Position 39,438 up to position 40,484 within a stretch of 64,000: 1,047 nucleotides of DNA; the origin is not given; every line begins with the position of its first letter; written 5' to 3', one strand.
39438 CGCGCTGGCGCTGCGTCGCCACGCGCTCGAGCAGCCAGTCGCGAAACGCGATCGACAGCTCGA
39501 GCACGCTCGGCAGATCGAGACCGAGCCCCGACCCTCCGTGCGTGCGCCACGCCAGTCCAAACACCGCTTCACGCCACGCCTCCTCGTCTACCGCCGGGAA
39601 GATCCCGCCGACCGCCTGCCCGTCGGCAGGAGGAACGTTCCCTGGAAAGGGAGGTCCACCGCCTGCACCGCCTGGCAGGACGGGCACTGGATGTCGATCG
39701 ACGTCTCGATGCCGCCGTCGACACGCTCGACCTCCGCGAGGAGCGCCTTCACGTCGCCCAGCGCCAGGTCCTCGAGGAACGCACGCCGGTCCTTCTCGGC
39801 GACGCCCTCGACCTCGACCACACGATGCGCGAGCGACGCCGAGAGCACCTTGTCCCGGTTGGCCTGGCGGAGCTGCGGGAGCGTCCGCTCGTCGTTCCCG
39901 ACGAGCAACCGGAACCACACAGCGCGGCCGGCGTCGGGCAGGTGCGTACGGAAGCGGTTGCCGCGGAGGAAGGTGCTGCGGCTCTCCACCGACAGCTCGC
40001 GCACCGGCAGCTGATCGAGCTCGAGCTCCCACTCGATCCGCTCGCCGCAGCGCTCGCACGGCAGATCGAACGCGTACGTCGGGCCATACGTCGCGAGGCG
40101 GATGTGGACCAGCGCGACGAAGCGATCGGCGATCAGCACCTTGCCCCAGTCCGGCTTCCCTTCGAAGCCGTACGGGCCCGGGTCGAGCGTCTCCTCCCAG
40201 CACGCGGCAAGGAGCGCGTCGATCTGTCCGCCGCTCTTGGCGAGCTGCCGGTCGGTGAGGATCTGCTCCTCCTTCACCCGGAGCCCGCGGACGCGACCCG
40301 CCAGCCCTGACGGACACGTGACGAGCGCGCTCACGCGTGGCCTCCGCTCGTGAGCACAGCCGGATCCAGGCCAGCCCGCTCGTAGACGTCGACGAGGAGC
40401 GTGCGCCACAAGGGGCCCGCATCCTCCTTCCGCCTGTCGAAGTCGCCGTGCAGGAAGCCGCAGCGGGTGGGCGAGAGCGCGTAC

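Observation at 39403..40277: Candidate -1 programmed frameshift (G/GT-type) in the tail assembly chaperone upstream of the tape measure gene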

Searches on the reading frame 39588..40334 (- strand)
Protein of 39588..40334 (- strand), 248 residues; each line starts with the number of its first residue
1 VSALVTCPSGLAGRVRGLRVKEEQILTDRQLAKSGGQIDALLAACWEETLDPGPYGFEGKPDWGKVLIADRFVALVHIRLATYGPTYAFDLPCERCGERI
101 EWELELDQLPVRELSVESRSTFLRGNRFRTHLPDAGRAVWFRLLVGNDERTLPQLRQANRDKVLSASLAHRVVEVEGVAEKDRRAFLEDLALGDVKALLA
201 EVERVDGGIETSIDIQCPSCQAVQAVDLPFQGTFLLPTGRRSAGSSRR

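Call 8: search_protein_families(library=pfam, proteins=[window:39588-40334:-], max_evalue=0.01)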
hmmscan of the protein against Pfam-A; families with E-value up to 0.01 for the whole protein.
window:39588-40334:- (248 aa): 1 family
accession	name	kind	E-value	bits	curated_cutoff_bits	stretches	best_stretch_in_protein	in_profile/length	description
PF12322.14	T4_baseplate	-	7e-09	36.1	24.5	1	57-226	60-209/219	T4 bacteriophage base plate protein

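Call 9: search_protein_families(library=phrogs, proteins=[window:39588-40334:-], max_evalue=0.01)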
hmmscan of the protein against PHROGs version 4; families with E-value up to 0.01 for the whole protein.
window:39588-40334:- (248 aa): 1 family
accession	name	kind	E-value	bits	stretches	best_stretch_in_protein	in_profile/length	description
phrog_150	-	tail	1.1e-14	55.5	1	5-235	17-232/282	baseplate hub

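Call 13: find_related_loci(query=A1, collection=genome_contigs, flank=3000)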
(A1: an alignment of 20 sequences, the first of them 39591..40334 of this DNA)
Query A1 (248 aa) in genome_contigs; peptide patterns used: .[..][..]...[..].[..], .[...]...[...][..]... (x = any residue, [..] = any of these).
425 stretches matched a pattern; 154 encode a relative of the query (tblastn E <= 1e-3); the best 80 are kept; 80 distinct loci.
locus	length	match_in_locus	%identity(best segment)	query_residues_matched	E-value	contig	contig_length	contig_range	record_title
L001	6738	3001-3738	91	1-246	2e-148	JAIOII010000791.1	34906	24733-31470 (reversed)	MAG: Kofleriaceae bacterium isolate MAG_26 contig_151471, whole genome shotgun sequence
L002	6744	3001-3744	89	1-248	7e-148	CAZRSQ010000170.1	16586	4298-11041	MAG TPA_asm: uncultured Kofleriaceae bacterium isolate SRP287051_co2_177 genome assembly, contig: NODE_6455_length_16586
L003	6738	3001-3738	61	1-243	1e-96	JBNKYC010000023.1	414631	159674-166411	MAG: Polyangiaceae bacterium isolate D1D2.bin.32.orig k141_107427, whole genome shotgun sequence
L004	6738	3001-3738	61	1-243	7e-96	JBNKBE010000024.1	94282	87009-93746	MAG: Polyangiaceae bacterium isolate F2.bin.4.strict NODE_24_length_94282_cov_7.880166, whole genome shotgun sequence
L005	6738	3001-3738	61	1-243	5e-96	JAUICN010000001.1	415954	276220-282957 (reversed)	MAG: Polyangia bacterium isolate 7_bin.33 NODE_38_length_415954_cov_1.963903, whole genome shotgun sequence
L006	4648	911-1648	62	1-243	7e-95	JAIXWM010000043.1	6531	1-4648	MAG: Rubrivivax sp. isolate D4_MAG_00017 pond_D4_MAG_00017_000000000108, whole genome shotgun sequence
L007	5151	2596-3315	60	1-237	5e-95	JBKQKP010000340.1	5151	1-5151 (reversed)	MAG: Polyangiaceae bacterium isolate CRr1A1B1C__bin_81 CRr1A1B1C_000000369868, whole genome shotgun sequence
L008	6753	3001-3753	57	1-246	5e-95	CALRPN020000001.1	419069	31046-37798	MAG: Archangium gephyra isolate JJ-KV9-13-1-m1-bin299 genome assembly, contig: JJ-KV9-13-C1, whole genome shotgun sequen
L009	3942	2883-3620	59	1-243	5e-95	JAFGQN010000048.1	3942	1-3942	MAG: Deltaproteobacteria bacterium isolate Zod_Metabat.76 k87_1933887, whole genome shotgun sequence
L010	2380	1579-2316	60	1-243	8e-98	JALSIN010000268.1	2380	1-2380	MAG: Polyangiaceae bacterium isolate 354-166_metabat2_scaf2bin.035 354-166_scaffold_36533_c1, whole genome shotgun seque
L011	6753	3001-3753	58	1-246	2e-94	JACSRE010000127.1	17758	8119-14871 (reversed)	MAG: Myxococcus sp. isolate MY1 contig-70_3732, whole genome shotgun sequence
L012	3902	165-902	61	1-243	2e-94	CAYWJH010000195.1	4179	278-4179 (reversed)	MAG TPA_asm: uncultured Spirochaetaceae bacterium isolate binchicken_co8_335 genome assembly, contig: NODE_43162_length_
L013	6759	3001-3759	60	1-246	6e-94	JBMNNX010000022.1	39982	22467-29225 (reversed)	MAG: Myxococcales bacterium isolate SBF912SR1HQ0023 scaffold_2713_c1, whole genome shotgun sequence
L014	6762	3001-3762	59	1-246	2e-93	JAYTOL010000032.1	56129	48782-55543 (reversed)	MAG: Deltaproteobacteria bacterium isolate GFS_4088 GFS_4088_31, whole genome shotgun sequence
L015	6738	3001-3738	61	1-243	2e-93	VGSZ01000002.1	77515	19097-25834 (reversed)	MAG: Deltaproteobacteria bacterium isolate K_DeepCast_35m_m1_088 K_DeepCast_35m_m1_088_Ga0194129_10000477, whole genome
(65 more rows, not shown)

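Call 23: search_dna_similar(query=window:39591-40334:-, collection=phages, mode=protein, max_rows=30, max_evalue=0.001)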
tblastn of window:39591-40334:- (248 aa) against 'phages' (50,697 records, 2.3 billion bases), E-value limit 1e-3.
Records with a match: 7; places in all: 7; records where one place covers at least 80% of the query: 7.
Best place of each record, by identity: <60% 7.
By first word of the organism name: Bacillus 3; uncultured 2; Streptococcus 1; Listeria 1.
By host as written in the record: - 2; Bacillus subtilis W-23-S(r); Bacillus licheniformis ATCC 9945a 2; Streptococcus agalactiae 1; Bacillus cereus 1; Listeria innocua ATCC 51742 1.
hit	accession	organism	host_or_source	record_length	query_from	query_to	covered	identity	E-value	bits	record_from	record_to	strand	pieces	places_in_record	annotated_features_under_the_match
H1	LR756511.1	uncultured phage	metagenomic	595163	14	243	93%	26.4%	1e-12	72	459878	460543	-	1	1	record has no annotation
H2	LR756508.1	uncultured phage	metagenomic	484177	15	238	90%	26.6%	8e-13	73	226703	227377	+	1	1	record has no annotation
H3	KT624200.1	Bacillus phage SP-15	Bacillus subtilis W-23-S(r); Bacillus ...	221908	15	235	89%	23.9%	5e-9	62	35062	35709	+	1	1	baseplate hub subunit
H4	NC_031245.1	Bacillus phage SP-15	Bacillus subtilis W-23-S(r); Bacillus ...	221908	15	235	89%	23.9%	5e-9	62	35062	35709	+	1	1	baseplate hub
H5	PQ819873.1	Streptococcus phage vB_SagM-GXN1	Streptococcus agalactiae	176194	15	237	90%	22.4%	4e-9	62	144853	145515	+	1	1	baseplate protein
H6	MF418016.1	Bacillus phage vB_BceM-HSE3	Bacillus cereus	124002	15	230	87%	23.0%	2e-9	63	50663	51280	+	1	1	baseplate hub subunit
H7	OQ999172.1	Listeria phage LIS04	Listeria innocua ATCC 51742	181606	10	235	91%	19.5%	2e-7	57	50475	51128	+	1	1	baseplate hub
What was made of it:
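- Closest known: Bacillus phages SP-15 and vB_BceM-HSE3: sheath - tube - 'baseplate hub'. Different: Protein identity is 23-24% (call 23).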

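Call 25: get_annotated_region(hit=H6, flank=6000)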
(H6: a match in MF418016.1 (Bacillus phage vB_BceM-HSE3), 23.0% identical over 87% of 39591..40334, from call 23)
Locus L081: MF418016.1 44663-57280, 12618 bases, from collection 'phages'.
description: Bacillus phage vB_BceM-HSE3, complete genome.
organism: Bacillus phage vB_BceM-HSE3 (NCBI taxid 2170705)
taxonomy: Viruses; Duplodnaviria; Heunggongvirae; Uroviricota; Caudoviricetes
host: Bacillus cereus; source: hospital sewage; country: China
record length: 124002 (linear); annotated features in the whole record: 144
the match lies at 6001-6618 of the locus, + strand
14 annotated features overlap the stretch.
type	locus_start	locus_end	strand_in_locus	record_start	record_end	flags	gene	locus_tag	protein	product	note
CDS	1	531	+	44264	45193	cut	-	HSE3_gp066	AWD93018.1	hypothetical protein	gp066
CDS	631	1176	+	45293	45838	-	-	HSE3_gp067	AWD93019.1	hypothetical protein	gp067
CDS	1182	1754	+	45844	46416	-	-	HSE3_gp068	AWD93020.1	hypothetical protein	gp068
CDS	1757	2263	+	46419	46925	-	-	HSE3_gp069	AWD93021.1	hypothetical protein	gp069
CDS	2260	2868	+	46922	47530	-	-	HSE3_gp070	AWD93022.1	hypothetical protein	gp070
CDS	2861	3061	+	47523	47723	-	-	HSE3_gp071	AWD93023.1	hypothetical protein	gp071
CDS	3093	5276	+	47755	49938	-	-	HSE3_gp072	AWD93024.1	tail sheath protein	gp072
CDS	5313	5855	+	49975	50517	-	-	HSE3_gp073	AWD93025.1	tail tube protein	gp073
CDS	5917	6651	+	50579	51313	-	-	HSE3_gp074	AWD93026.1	baseplate hub subunit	gp074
CDS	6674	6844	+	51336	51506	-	-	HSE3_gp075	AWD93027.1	hypothetical protein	gp075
CDS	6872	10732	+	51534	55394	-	-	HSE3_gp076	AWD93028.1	tape measure protein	gp076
CDS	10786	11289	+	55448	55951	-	-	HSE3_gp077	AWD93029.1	hypothetical protein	gp077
CDS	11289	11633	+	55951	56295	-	-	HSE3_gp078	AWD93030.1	hypothetical protein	gp078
CDS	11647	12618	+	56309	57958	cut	-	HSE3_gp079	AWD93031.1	baseplate protein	gp079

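Call 26: get_annotated_region(hit=H4, flank=6000)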
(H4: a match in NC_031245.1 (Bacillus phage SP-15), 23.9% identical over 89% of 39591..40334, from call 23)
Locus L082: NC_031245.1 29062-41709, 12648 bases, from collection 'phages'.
description: Bacillus phage SP-15, complete genome.
organism: Bacillus phage SP-15 (NCBI taxid 1792032)
taxonomy: Viruses; Duplodnaviria; Heunggongvirae; Uroviricota; Caudoviricetes; Thornevirus; Thornevirus SP15
host: Bacillus subtilis W-23-S(r); Bacillus licheniformis ATCC 9945a; source: soil sample; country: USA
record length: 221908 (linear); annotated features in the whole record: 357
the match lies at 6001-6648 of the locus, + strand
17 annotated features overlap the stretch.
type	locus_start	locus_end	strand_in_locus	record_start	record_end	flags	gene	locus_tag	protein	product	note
CDS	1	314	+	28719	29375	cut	-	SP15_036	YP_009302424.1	neck protein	similar to YP_004300932.1 gp13 neck protein [Aeromonas phage 65]; Pfam-B_9499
CDS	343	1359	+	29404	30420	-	-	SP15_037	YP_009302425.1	hypothetical protein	-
CDS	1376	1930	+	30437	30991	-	-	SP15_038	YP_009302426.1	hypothetical protein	-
CDS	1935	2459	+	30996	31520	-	-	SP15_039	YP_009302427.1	hypothetical protein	-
CDS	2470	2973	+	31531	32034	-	-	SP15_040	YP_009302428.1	hypothetical protein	-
CDS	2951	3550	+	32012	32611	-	-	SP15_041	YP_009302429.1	hypothetical protein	-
CDS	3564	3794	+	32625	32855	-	-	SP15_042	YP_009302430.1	hypothetical protein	-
CDS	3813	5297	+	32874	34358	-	-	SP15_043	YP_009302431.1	tail sheath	similar to YP_003807760.1 tail sheath protein [Desulfarculus baarsii DSM 2075] & NP_944106.1 gp18 tail sheath protein ...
CDS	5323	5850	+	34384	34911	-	-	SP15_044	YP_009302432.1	tail tube protein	similar to ADQ52933.1 gp19 tail tube protein [Aeromonas phage PX29]; Pfam PF06841.6 Phage_T4_gp19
regulatory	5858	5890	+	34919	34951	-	-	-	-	terminator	rho-independent terminator; discovered using ARNold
CDS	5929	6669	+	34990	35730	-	-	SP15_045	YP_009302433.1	baseplate hub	similar to YP_003952245.1 hypothetical protein STAUR_2614 [Stigmatella aurantiaca DW4/3-1]; PSI-BLAST: YP_195240.1 ...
CDS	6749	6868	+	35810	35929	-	-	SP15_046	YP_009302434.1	hypothetical protein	-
CDS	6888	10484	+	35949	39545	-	-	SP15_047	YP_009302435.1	tail length tape measure protein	similar to YP_004546987.1 hypothetical protein Desru_3498 [Desulfotomaculum ruminis DSM 2154] & YP_002290892.1 putative ...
CDS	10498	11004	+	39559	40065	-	-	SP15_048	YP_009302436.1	hypothetical protein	similar to YP_003952135.1 hypothetical protein STAUR_2504 [Stigmatella aurantiaca DW4/3-1]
CDS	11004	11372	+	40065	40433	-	-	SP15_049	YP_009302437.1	baseplate wedge subunit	-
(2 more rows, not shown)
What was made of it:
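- Closest known: Bacillus phages SP-15 and vB_BceM-HSE3: sheath - tube - 'baseplate hub'. Same: Synteny is the same (calls 25, 26).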

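Call 28: search_protein_families(library=phrogs, proteins=[L081:6674-6844:+, L082:6749-6868:+, L081:5917-6651:+, L082:5929-6669:+], max_evalue=0.01)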
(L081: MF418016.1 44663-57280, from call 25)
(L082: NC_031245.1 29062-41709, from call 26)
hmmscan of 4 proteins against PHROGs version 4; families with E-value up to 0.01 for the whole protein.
L081:6674-6844:+ (56 aa): 0 families

L082:6749-6868:+ (39 aa): 0 families

L081:5917-6651:+ (244 aa): 3 families
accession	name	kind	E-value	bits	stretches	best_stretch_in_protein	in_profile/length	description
phrog_150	-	tail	6.4e-21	76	1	25-241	24-234/282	baseplate hub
phrog_13792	-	unknown function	3.8e-06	27.5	0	95-239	135-257/263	-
phrog_9914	-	tail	0.00097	19.8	1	70-243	48-216/217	baseplate hub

L082:5929-6669:+ (246 aa): 2 families
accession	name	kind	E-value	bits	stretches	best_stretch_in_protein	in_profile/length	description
phrog_150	-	tail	2.9e-31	110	1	5-243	14-235/282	baseplate hub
phrog_13792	-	unknown function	0.00074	20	0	6-80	17-91/263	-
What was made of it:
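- Closest known: Bacillus phages SP-15 and vB_BceM-HSE3: sheath - tube - 'baseplate hub'. Same: The gp26-like proteins hit phrog_150 (call 28).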

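Call 35: search_solved_structures(query=A1, max_evalue=1)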
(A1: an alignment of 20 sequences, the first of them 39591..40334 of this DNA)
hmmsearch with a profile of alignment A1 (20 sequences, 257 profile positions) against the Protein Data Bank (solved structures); distinct sequences matched with E-value up to 1: 4.
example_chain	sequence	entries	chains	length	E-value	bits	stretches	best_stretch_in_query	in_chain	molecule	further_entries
6zzc_A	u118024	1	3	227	0.007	19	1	129-181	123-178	Centriole protein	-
3q0x_A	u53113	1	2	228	0.0071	19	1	129-181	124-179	Centriole protein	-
6zz8_A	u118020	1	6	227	0.16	14.6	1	129-181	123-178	Centriole protein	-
8crx_p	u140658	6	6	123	0.85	12.2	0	108-148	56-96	50S ribosomal protein L20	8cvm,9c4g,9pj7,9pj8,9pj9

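Call 40: find_related_loci(query=A1, collection=viral_contigs, flank=2500)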
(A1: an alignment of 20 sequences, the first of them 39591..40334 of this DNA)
Query A1 (248 aa) in viral_contigs; peptide patterns used: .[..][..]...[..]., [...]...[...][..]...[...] (x = any residue, [..] = any of these).
102 stretches matched a pattern; 44 encode a relative of the query (tblastn E <= 1e-3); 43 distinct loci.
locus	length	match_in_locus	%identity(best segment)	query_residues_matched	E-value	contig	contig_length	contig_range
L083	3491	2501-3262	60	1-246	9e-94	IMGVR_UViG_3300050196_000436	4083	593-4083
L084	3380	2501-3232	57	1-243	3e-93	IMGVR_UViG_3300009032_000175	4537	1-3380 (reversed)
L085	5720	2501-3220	59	1-237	7e-93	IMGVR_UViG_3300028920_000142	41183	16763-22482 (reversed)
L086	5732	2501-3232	57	1-243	9e-92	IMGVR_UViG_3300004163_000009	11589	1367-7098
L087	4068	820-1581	57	1-246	8e-91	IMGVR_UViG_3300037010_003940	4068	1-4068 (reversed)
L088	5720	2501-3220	58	1-238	1e-90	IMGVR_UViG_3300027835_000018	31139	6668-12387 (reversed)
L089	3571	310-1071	57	1-246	1e-89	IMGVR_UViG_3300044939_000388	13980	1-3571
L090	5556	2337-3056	57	1-237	3e-89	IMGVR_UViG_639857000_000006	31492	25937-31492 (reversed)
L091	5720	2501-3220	57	1-237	4e-89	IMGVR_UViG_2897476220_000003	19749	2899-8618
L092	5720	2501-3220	57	1-237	4e-89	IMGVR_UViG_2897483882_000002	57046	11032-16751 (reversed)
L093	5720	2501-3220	56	1-237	6e-88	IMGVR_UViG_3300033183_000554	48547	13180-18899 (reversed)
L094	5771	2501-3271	55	1-248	1e-87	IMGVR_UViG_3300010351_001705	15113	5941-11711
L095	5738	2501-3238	55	1-243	8e-88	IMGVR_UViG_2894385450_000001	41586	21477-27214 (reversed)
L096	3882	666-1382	55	5-241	3e-87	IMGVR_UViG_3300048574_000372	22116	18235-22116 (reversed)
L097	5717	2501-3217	55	5-241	4e-87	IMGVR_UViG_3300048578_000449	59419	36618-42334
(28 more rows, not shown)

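Call 52: predict_structure(alignment_id=A3)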
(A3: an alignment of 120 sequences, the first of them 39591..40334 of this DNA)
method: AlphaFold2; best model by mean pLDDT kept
length: 248 residues; sequences in the alignment: 120
mean_pLDDT: 88.5   pTM: 0.85
mean pLDDT of the five models: 88.5, 88.2, 87.0, 86.8, 86.7
residues with pLDDT >= 90: 168; 70-90: 62; 50-70: 6; < 50: 12
segments of 3 or more residues with pLDDT < 50: 237-248
pLDDT, mean of each block of 10 residues (from residue 1): 93 93 83 86 95 90 95 94 91 94 93 96 97 97 92 84 88 97 95 94 92 93 89 50 29
secondary structure, 60 per line:
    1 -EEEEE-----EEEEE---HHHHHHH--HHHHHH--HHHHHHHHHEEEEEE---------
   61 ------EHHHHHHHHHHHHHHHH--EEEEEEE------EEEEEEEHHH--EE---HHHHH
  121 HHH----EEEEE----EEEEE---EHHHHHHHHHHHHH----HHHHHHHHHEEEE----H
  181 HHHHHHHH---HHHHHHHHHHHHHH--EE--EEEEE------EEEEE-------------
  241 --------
elements in order: E2-6 E12-16 H20-26 H29-34 H37-45 E46-51 H68-83 E86-92 E99-105 H116-123 E128-132 E137-141 H146-158 H163-171 E172-175 H180-188 H192-205 E212-216 E223-227
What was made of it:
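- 39588..40334 (-): Zero-frame gene for the short form: 248 aa, 27.5 kDa, T4 gp26-like (PF12322) putative tail assembly chaperone. It runs from GTG 40334 to TAG 39590..39588. AF2 model pLDDT 88.5, folded up to about residue 227 (call 52).
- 39588..39644 (-): Overlap and linker. The zero frame encodes the C-terminal tail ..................*; the -1 frame encodes a variable linker. The tail is disordered in the model (call 52).
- On Pfam PF12322 (T4_baseplate; T4 gp26 baseplate hub assembly protein): The AF2 model (pLDDT 88.5, call 52) matches 63 BFVD viral models at E <= 1e-3.
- The slip site sits exactly at the end of the folded domain (call 52).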

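Call 54: fold_search(model_id=the predicted structure, library=pdb)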
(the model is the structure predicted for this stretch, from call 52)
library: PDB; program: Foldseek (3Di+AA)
matches with E <= 10: 115; with E <= 0.001: 0
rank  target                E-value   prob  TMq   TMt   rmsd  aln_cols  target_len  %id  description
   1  1ci0_A                9.1e-01  0.04  0.13  0.15  20.7       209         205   11  PNP OXIDASE FROM SACCHAROMYCES CEREVISIAE (released 1999-08-25)
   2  1ci0_B                1.0e+00  0.04  0.13  0.15  20.7       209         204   11  PNP OXIDASE FROM SACCHAROMYCES CEREVISIAE (released 1999-08-25)
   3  2ob9_B                1.9e+00  0.41  0.24  0.47   4.3        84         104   10  Structure of bacteriophage HK97 tail assembly chaperone (released 2007-12-18)
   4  9n9q_F                2.1e+00  0.02  0.12  0.04  20.3       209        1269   15  Cryo-EM structure of the RNA-guided transcription complex (released 2025-12-24)
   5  5ogw_A                2.1e+00  0.02  0.09  0.07  20.4       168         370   12  Cryo-EM structure of jasplakinolide-stabilized malaria parasite F-actin at near-atomic resolution (released 2017-09-27)
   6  4h7w                  2.3e+00  0.05  0.13  0.16  15.5       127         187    9  Crystal Structure of Human C16orf57 (released 2013-02-06)
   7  9fxk_F                2.3e+00  0.03  0.10  0.14  15.2       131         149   11  Transcription repressor NrdR from E. coli, AMPPNP/ATP-bound state (released 2025-03-19)
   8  8dh5_I                2.3e+00  0.03  0.15  0.07  16.7       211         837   10  T7 RNA polymerase elongation complex with unnatural base dPa-ATP mismatch (released 2023-02-01)
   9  4ova_C                2.4e+00  0.01  0.12  0.14  21.4       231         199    8  Structure of the two tandem Tudor domains and a new identified KH0 domain from human Fragile X Mental Retardation Prot (released 2015-02-25)
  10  9fxk_G                2.6e+00  0.04  0.10  0.15  14.8       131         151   11  Transcription repressor NrdR from E. coli, AMPPNP/ATP-bound state (released 2025-03-19)
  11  8rjf_A                2.9e+00  0.02  0.14  0.09  17.9       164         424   13  TadA/CpaF with ADP (released 2024-08-14)
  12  2bv6                  3.2e+00  0.03  0.10  0.15  15.4       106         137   15  Crystal structure of MgrA, a global regulator and major virulence determinant in Staphylococcus aureus (released 2006-09-20)
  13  9bkd_G                3.2e+00  0.02  0.12  0.15  16.4       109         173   11  The structure of human Pdcd4 bound to the 40S small ribosomal subunit (released 2024-09-04)
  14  5yfd_A                3.6e+00  0.01  0.09  0.04  22.2       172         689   10  Crystal structure of a new DPP III family member (released 2018-01-03)
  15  3tdh_C                3.8e+00  0.01  0.12  0.11  20.4       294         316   10  Structure of the regulatory fragment of sccharomyces cerevisiae AMPK in complex with AMP (released 2011-11-09)
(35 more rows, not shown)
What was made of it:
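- Tried and rejected: A sequence search found nothing (call 35), and Foldseek against the PDB found nothing significant (call 54).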

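Call 62: fold_search(model_id=the predicted structure, library=viral)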
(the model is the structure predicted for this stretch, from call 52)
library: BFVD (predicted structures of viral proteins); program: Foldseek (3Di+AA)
matches with E <= 10: 367; with E <= 0.001: 63
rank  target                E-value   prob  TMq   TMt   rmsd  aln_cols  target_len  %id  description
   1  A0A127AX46            6.5e-16  1.00  0.73  0.73   3.6       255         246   20  Baseplate hub subunit [Bacillus phage SP-15]
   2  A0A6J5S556            3.6e-15  1.00  0.75  0.70   3.5       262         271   22  Baseplate hub assembly protein, bacteriophage T4-like [uncultured Caudovirales phage]
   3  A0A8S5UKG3            4.0e-14  1.00  0.69  0.75   3.6       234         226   19  Baseplate protein [Myoviridae sp. ctQf419]
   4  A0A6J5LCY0            9.5e-13  1.00  0.72  0.72   3.8       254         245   17  Uncharacterized protein [uncultured Caudovirales phage]
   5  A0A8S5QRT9            1.0e-12  1.00  0.66  0.61   5.1       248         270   20  Baseplate protein [Myoviridae sp. ctgXL3]
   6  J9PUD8                1.2e-11  1.00  0.70  0.67   4.4       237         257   14  Uncharacterized protein [Bacillus phage BCD7]
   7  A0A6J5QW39            1.2e-11  1.00  0.62  0.59   5.3       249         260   18  Baseplate hub assembly protein, bacteriophage T4-like [uncultured Caudovirales phage]
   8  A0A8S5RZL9            2.4e-11  1.00  0.66  0.41   6.9       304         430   13  Uncharacterized protein [Myoviridae sp. ctNQV2]
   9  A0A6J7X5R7            2.5e-11  1.00  0.73  0.68   5.0       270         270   14  Uncharacterized protein [uncultured Caudovirales phage]
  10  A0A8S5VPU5            4.7e-11  1.00  0.65  0.64   6.7       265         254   17  (no name in the UniProt tables at hand)
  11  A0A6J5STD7            5.5e-10  1.00  0.62  0.59   6.1       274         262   19  Uncharacterized protein [uncultured Caudovirales phage]
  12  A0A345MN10            6.1e-10  1.00  0.59  0.52   6.5       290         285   12  (no name in the UniProt tables at hand)
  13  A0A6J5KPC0            3.0e-09  1.00  0.54  0.48   7.0       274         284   12  Baseplate hub assembly protein, bacteriophage T4-like [uncultured Caudovirales phage]
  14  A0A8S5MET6            4.2e-09  1.00  0.63  0.61  11.0       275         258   16  Uncharacterized protein [Siphoviridae sp. ctYh54]
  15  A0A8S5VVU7            4.6e-09  1.00  0.61  0.58   4.8       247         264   13  (no name in the UniProt tables at hand)
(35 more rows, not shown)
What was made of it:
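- On Pfam PF12322 (T4_baseplate; T4 gp26 baseplate hub assembly protein): The best are annotated 'baseplate hub (assembly) protein, T4-like', with TM 0.7-0.75 (call 62).
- Closest known: T4 gp26, 'baseplate hub assembly chaperone'. Same: The fold matches predicted gp26-like viral proteins (call 62).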
